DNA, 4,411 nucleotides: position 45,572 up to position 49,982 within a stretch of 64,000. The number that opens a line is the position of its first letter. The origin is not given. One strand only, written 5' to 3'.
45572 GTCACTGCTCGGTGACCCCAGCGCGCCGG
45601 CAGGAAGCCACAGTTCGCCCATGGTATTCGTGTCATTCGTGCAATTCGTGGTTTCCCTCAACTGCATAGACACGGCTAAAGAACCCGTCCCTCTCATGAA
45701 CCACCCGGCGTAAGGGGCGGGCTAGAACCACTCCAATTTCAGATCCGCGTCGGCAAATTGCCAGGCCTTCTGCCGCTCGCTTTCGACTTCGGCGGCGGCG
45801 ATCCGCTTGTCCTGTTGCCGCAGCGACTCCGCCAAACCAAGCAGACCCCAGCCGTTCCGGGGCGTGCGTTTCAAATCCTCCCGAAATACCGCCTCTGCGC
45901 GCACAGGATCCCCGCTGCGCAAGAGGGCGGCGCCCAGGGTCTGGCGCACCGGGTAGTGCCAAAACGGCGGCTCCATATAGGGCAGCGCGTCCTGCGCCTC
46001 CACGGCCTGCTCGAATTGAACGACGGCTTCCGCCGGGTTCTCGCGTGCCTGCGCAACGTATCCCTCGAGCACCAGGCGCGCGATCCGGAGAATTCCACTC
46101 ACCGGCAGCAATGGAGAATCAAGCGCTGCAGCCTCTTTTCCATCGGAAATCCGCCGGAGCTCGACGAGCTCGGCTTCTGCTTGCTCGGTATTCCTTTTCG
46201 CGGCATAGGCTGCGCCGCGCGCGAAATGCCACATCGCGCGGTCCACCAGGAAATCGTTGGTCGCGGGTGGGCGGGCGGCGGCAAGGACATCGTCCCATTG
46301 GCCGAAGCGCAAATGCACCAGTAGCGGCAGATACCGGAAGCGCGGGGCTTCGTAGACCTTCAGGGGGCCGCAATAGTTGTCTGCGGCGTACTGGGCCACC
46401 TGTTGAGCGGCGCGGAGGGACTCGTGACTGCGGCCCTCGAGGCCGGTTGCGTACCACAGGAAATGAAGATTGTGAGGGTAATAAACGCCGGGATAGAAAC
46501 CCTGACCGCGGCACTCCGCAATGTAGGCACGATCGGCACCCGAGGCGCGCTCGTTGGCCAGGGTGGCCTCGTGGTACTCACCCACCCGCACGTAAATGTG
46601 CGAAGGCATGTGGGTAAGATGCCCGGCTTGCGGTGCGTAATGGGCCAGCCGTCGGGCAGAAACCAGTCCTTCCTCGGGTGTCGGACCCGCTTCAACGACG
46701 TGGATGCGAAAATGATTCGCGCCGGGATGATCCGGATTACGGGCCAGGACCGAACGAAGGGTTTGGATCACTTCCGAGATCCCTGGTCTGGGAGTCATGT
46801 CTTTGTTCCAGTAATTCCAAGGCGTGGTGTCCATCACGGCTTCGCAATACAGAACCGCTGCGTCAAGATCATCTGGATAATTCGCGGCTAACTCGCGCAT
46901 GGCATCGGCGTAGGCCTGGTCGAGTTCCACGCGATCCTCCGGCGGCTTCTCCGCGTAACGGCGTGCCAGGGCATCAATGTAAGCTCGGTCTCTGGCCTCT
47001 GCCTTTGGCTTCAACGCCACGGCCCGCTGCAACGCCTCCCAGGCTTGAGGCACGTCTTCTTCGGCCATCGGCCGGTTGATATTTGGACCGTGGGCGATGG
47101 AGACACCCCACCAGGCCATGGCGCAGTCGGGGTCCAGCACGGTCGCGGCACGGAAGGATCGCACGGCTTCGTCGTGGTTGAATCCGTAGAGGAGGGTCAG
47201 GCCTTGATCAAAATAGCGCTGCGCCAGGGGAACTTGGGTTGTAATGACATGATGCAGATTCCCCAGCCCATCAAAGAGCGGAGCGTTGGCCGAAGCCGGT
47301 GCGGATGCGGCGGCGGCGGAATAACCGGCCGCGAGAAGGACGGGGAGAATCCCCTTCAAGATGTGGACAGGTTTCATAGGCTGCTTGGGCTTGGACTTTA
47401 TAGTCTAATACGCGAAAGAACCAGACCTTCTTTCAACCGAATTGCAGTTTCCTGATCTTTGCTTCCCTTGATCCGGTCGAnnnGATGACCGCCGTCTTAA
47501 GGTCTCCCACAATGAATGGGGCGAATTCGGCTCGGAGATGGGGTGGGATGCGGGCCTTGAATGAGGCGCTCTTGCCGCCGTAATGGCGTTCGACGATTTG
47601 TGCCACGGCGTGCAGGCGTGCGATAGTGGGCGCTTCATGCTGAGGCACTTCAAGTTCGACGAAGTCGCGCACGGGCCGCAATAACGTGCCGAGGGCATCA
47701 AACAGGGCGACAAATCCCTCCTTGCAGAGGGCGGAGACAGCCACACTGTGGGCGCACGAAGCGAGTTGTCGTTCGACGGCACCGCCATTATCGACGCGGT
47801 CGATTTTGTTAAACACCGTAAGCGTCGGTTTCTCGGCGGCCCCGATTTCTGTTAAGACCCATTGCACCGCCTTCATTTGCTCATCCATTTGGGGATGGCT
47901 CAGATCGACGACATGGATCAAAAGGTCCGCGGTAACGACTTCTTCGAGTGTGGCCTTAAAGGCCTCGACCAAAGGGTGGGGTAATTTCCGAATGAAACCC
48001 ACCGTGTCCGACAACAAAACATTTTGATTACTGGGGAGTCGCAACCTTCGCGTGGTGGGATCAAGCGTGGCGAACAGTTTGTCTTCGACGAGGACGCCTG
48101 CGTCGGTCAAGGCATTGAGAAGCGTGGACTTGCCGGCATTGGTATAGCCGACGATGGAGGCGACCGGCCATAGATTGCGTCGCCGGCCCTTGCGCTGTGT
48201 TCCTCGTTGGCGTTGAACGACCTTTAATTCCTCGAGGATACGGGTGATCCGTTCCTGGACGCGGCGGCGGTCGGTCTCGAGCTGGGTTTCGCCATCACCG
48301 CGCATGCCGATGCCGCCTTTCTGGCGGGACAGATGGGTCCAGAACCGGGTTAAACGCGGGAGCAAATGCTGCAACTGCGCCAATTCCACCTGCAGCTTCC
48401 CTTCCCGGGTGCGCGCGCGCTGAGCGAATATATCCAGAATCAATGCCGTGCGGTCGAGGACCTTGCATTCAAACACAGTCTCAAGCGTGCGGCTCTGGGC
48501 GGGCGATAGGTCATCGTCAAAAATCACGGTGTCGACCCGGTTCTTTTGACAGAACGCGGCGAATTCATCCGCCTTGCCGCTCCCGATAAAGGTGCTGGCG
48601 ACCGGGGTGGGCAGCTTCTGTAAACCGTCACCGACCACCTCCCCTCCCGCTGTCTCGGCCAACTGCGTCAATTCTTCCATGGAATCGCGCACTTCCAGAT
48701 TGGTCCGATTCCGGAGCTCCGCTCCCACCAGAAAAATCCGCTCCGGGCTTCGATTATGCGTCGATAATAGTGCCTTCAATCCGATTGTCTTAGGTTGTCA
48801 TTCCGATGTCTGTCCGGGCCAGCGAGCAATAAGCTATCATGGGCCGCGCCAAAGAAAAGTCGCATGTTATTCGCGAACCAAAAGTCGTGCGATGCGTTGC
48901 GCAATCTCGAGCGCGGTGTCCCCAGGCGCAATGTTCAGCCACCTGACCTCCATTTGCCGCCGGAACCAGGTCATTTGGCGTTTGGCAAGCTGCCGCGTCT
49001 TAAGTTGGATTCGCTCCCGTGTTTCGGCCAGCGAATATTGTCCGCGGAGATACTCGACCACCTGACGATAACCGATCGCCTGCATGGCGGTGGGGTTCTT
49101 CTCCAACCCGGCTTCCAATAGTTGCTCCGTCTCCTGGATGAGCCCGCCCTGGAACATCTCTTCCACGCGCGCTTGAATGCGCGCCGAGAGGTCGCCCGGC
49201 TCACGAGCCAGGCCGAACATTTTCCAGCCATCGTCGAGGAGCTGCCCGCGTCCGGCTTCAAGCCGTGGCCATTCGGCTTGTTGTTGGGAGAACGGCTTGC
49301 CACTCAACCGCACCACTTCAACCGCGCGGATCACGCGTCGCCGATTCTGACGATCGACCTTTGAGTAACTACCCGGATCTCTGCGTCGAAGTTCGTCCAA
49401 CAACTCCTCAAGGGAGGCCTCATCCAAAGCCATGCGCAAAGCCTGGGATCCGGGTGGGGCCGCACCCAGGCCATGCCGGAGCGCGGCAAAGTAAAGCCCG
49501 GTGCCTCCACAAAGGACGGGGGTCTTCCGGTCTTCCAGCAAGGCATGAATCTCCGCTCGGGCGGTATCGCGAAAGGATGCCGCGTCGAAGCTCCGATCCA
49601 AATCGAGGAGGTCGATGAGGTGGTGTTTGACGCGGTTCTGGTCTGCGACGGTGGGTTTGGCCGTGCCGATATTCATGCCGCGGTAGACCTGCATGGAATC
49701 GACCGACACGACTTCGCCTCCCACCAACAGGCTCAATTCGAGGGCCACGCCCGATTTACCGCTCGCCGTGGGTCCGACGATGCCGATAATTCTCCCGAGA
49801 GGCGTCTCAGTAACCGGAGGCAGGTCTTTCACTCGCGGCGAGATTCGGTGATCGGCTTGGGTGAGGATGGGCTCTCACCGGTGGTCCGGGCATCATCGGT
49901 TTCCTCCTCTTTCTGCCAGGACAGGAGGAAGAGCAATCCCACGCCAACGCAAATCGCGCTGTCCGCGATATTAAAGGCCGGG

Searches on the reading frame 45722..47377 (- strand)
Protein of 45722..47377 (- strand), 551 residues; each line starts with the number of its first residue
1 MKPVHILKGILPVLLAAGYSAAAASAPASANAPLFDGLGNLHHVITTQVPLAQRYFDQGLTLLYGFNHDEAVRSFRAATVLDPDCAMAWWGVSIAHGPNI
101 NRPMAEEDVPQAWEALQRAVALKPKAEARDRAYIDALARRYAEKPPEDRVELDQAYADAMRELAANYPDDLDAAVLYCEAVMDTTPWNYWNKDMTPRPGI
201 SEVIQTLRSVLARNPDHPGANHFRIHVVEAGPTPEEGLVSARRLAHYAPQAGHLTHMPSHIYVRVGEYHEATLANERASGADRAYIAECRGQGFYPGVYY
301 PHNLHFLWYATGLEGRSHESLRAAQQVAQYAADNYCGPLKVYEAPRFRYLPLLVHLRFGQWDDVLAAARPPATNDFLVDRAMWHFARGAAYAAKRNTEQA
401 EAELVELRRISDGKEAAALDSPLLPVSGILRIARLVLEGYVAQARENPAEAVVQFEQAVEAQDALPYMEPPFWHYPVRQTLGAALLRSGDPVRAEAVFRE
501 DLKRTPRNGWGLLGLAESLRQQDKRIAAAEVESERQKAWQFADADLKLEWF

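Call 10: search_protein_families(library=pfam, proteins=[window:45722-47377:-], max_evalue=0.001)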
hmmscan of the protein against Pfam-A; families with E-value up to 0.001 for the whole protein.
window:45722-47377:- (551 aa): 4 families
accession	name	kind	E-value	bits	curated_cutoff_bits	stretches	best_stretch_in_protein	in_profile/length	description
PF07719.23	TPR_2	-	1.5e-10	40.8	27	0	53-85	2-34/34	Tetratricopeptide repeat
PF13428.12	TPR_14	-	4.4e-06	27.3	23.5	0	478-517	4-43/44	Tetratricopeptide repeat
PF00515.34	TPR_1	-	6.7e-05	23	27.8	0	55-85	4-34/34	Tetratricopeptide repeat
PF13181.12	TPR_8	-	0.00061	20.2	25.7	0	53-85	2-34/34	Tetratricopeptide repeat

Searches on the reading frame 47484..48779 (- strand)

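Call 71: search_protein_families(library=pfam, proteins=[window:47484-48779:-], max_evalue=0.01)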
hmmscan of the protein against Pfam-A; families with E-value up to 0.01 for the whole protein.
window:47484-48779:- (432 aa): 8 families
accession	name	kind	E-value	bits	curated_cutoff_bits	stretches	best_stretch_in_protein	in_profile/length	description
PF16360.10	GTP-bdg_M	-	5e-32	110.7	29.5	1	121-199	1-79/79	GTP-binding GTPase Middle Region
PF13167.11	GTP-bdg_N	-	6.6e-32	110.4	25.4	1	32-119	2-89/89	GTP-binding GTPase N-terminal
PF01926.29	MMR_HSR1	-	4.5e-22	78.7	21.9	1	208-325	3-113/113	50S ribosome-binding GTPase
PF02492.25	cobW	-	1.4e-05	25.2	20.7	0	250-340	82-166/180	CobW/HypB/UreG, nucleotide-binding domain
PF00350.29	Dynamin_N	-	0.00011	22.8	27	1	209-243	3-37/168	Dynamin family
PF02421.24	FeoB_N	-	0.00028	20.9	27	1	208-333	4-122/156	Ferrous iron transport protein B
PF03193.22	RsgA_GTPase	-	0.0011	19.2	30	0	206-262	108-168/174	RsgA GTPase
PF00009.33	GTP_EFTU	-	0.0026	17.8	26.5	0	281-331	90-135/188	Elongation factor Tu GTP binding domain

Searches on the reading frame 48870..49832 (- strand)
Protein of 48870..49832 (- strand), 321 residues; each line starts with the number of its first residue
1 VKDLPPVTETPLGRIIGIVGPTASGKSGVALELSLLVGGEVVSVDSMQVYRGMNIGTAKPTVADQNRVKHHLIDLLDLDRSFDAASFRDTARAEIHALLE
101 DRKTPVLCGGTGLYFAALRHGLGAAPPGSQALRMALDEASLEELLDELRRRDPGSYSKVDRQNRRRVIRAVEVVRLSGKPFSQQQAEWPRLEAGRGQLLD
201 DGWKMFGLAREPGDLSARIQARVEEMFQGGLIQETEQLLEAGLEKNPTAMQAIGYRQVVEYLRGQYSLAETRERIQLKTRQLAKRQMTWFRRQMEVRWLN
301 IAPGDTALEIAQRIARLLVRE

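Call 71: search_protein_families(library=pfam, proteins=[window:48870-49832:-], max_evalue=0.01)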
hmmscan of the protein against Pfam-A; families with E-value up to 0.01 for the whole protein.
window:48870-49832:- (321 aa): 2 families
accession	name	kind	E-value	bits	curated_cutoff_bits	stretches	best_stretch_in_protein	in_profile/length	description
PF01715.23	IPPT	-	7.5e-78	262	23.6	1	48-293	1-243/243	IPP transferase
PF01745.22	IPT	-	1.5e-08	34.8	20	1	16-110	4-98/233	Isopentenyl transferase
